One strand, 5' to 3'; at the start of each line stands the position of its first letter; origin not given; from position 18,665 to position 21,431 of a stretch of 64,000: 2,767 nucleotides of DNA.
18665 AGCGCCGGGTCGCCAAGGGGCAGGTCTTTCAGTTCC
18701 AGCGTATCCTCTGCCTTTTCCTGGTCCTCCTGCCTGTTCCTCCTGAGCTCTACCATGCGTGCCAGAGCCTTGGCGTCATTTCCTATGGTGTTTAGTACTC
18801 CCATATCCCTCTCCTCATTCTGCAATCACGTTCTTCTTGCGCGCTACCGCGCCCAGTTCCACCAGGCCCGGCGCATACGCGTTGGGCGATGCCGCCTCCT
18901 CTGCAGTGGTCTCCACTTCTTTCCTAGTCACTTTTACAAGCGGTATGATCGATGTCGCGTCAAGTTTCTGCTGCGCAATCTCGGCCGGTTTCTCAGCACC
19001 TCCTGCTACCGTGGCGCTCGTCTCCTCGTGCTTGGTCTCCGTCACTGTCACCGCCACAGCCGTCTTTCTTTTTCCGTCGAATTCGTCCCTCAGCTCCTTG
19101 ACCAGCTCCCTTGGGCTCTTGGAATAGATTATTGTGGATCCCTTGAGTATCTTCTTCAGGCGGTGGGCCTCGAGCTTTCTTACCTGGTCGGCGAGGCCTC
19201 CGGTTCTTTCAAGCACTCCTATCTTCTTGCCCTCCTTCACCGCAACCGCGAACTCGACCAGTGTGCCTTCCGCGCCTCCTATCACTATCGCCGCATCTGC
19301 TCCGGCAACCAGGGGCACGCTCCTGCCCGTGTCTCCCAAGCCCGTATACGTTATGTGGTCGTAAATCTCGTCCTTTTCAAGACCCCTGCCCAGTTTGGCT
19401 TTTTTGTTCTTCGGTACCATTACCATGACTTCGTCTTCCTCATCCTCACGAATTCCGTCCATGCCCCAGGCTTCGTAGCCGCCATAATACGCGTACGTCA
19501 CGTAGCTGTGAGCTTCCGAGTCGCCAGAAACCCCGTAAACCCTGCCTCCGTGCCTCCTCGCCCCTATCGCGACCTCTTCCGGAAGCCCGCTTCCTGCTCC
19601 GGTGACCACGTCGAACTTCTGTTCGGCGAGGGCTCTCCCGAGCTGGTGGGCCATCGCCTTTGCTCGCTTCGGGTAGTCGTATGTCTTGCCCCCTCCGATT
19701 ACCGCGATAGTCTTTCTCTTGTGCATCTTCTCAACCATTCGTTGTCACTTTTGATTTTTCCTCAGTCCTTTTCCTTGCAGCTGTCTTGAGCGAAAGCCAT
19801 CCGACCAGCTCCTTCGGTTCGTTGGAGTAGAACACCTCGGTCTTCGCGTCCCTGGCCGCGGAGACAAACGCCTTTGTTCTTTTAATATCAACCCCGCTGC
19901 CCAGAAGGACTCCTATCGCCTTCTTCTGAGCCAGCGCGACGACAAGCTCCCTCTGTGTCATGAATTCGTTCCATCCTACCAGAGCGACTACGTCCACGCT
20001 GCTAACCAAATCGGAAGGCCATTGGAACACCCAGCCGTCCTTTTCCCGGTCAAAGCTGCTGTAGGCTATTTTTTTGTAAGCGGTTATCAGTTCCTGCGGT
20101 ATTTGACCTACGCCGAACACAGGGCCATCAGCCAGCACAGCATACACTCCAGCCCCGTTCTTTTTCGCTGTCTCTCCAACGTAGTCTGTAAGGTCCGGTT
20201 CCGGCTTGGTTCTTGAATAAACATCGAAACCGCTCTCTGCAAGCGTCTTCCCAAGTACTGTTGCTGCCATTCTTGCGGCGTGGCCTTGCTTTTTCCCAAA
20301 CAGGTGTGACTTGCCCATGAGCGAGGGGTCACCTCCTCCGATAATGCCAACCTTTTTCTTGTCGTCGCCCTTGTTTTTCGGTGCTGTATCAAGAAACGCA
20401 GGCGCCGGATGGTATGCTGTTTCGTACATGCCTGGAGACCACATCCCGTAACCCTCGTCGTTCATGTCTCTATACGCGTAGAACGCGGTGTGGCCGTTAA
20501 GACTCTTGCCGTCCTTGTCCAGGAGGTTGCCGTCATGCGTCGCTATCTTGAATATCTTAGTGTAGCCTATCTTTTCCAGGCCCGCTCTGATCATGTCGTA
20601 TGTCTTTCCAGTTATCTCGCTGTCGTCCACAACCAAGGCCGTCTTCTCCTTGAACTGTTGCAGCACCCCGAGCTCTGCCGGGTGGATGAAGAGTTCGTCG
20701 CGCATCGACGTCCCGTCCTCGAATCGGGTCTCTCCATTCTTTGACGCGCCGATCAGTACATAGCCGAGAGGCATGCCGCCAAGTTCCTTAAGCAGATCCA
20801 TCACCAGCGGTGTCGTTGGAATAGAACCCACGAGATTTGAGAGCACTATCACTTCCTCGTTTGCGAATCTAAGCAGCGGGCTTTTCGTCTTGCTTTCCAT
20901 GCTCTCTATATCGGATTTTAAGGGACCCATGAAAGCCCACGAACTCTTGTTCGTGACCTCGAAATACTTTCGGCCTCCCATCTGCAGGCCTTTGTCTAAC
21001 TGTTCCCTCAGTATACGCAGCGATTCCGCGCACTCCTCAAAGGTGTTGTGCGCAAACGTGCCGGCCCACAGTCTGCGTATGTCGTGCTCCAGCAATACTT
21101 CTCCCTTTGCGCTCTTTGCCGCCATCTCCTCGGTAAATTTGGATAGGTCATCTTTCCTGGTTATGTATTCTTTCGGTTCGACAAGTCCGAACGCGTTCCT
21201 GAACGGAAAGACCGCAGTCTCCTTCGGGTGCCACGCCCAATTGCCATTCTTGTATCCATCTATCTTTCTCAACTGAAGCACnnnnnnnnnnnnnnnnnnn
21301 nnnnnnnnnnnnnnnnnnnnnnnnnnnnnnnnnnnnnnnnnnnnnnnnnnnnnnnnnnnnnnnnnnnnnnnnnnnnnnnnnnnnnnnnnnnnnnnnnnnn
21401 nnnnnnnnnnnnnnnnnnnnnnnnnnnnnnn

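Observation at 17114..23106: Six-gene coupled operon of five helical-domain + PRTase-like paralogs interleaved with LOG/SLOG domains, not assignable to a known system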

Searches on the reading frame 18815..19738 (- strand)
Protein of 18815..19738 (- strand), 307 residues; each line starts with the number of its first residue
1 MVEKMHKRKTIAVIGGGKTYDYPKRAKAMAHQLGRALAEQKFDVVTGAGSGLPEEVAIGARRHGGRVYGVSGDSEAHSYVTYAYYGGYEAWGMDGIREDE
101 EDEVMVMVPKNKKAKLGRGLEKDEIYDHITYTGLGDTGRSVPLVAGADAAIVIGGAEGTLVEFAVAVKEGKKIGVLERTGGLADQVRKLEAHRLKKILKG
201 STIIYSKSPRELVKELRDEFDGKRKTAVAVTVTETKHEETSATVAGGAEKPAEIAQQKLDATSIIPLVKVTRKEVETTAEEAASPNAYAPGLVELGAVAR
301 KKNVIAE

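Call 3: search_protein_families(library=pfam, proteins=[window:18815-19738:-], max_evalue=1)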
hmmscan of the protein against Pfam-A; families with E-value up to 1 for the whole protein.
window:18815-19738:- (307 aa): 6 families
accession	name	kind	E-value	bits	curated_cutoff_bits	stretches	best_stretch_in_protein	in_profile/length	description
PF18306.6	LDcluster4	-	1.5e-25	90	26.3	2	9-76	2-67/151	SLOG cluster4 family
PF18185.7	STALD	-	2.6e-10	40.6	24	1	2-60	9-69/211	Sir2- and TIR-associating SLOG family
PF02481.21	DNA_processg_A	-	0.00059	19.5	29.6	1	7-79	43-112/212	DNA recombination-mediator protein A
PF18171.6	LSDAT_prok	-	0.0022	17.7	25.4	1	149-196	126-174/195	SLOG in TRPM, prokaryote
PF02875.26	Mur_ligase_C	-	0.19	13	28.4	0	3-71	33-102/127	Mur ligase, glutamate ligase domain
PF17508.7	MccV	-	0.51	11.4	27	0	133-162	14-44/104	Microcin V bacteriocin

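Call 4: search_protein_families(library=ncbifam, proteins=[window:18815-19738:-], max_evalue=1)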
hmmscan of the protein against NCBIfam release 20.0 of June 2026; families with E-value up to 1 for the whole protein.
window:18815-19738:- (307 aa): 12 families
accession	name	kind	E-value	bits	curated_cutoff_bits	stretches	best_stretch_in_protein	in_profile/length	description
TIGR00725.1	TIGR00725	hypoth_equivalog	1.2e-15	57.3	106.9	2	131-214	77-156/159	TIGR00725 family protein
TIGR00730.1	TIGR00730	subfamily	0.00076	19.3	96.35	1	9-77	1-69/178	TIGR00730 family Rossman fold protein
NF001217.0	PRK00192.1-4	equivalog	0.0013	18.3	373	1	120-171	190-241/265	mannosyl-3-phosphoglycerate phosphatase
NF058525.1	Thoeris_type3_ThcA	equivalog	0.0069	16.1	110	1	148-192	119-165/184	Thoeris type III anti-phage system protein ThcA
NF001215.0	PRK00192.1-1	equivalog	0.016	14.4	488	1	110-164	178-232/265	mannosyl-3-phosphoglycerate phosphatase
TIGR01486.1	HAD-SF-IIB-MPGP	subfamily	0.036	13.4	164.75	1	127-165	194-232/257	mannosyl-3-phosphoglycerate phosphatase family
NF053723.1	BCAL1086_gp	subfamily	0.044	14.3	50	1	230-285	13-70/121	BCAL1086 family glycoprotein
NF058542.1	CtkRMPhLog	equivalog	0.052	13.5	300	1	28-71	19-63/177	cytokinin riboside 5'-monophosphate phosphoribohydrolase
NF009092.0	PRK12428.1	subfamily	0.057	13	242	1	41-72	6-37/261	coniferyl-alcohol dehydrogenase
NF004774.0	PRK06114.1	equivalog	0.064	12.6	360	1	39-70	15-46/262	SDR family oxidoreductase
TIGR01641.1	phageSPP1_gp7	domain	0.095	13.1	39.65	1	202-242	8-48/109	minor capsid protein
NF005559.1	PRK07231.1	subfamily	0.097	12.2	215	1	39-102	3-66/249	glucose 1-dehydrogenase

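Call 5: search_protein_families(library=padloc, proteins=[window:18815-19738:-], max_evalue=1)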
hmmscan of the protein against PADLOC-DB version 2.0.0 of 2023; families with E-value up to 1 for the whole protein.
window:18815-19738:- (307 aa): 5 families
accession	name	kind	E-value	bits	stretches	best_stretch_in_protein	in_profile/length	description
PDLC00407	ThsA1|ThsA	-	2.2e-07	27.9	1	2-60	274-334/478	STALD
PDLC00416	ThsA1|ThsA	-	7.4e-06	23.8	1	2-59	28-87/226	STALD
PDLC03927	PsyrA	-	4e-05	20.9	1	6-74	129-194/398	-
PDLC00412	ThsA1|ThsA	-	5.4e-05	20.5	1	2-59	110-169/314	STALD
PDLC03961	ShosA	-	0.0035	14.6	1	6-33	167-194/303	-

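Call 62: find_homologous_proteins(query=window:18815-19738:-, max_evalue=0.00001)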
Query window:18815-19738:- (307 aa): 3 proteins with E <= 0.00001 among 8000 candidates.
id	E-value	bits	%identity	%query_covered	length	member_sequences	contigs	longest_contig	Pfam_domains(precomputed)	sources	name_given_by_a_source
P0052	7.8e-191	651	100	100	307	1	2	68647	PF18185.8,PF18306.7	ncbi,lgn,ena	-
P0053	1.3e-17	82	34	67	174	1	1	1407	PF18306.7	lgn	-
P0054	3.9e-15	74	32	67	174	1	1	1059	PF18306.7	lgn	-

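Call 99: search_protein_families(library=phrogs, proteins=[window:18815-19738:-], max_evalue=0.01)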
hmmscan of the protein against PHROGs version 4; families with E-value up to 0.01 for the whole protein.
window:18815-19738:- (307 aa): 1 family
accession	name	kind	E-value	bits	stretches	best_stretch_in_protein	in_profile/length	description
phrog_23875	-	DNA, RNA and nucleotide metabolism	0.0064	17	0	9-63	2-55/246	DprA-like DNA recombination-mediator protein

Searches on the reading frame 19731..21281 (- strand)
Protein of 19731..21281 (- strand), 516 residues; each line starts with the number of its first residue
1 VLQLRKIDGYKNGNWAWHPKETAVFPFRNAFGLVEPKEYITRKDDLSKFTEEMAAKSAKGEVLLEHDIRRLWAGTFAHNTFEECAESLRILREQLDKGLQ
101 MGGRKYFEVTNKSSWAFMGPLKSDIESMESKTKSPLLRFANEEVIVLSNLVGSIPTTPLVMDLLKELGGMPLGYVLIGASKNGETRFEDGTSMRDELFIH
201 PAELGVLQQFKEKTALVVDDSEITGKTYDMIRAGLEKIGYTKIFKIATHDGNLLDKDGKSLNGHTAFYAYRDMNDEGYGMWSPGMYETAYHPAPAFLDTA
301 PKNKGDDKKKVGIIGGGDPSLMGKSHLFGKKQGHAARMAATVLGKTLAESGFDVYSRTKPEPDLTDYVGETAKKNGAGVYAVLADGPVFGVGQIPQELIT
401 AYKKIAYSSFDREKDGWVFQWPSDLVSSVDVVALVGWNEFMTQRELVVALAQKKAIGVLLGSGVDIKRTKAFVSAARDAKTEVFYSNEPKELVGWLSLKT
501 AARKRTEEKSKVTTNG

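Call 3: search_protein_families(library=pfam, proteins=[window:19731-21281:-], max_evalue=1)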
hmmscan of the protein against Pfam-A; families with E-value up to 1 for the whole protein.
window:19731-21281:- (516 aa): 2 families
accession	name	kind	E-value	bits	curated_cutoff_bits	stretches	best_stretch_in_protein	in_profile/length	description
PF00156.33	Pribosyltran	-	0.031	14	26.3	1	140-243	27-118/158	Phosphoribosyl transferase domain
PF18306.6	LDcluster4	-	0.034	14.2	26.3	1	426-493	91-151/151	SLOG cluster4 family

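Call 4: search_protein_families(library=ncbifam, proteins=[window:19731-21281:-], max_evalue=1)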
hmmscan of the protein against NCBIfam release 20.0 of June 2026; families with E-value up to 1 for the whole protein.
window:19731-21281:- (516 aa): 0 families

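Call 5: search_protein_families(library=padloc, proteins=[window:19731-21281:-], max_evalue=1)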
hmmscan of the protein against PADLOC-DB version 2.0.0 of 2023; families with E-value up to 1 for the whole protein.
window:19731-21281:- (516 aa): 1 family
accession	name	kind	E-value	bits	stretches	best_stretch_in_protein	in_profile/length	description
PDLC03400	REase_II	-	0.038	12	1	441-505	94-160/222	Type II restriction enzyme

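Call 99: search_protein_families(library=phrogs, proteins=[window:19731-21281:-], max_evalue=0.01)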
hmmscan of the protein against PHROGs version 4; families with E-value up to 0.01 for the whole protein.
window:19731-21281:- (516 aa): 0 families
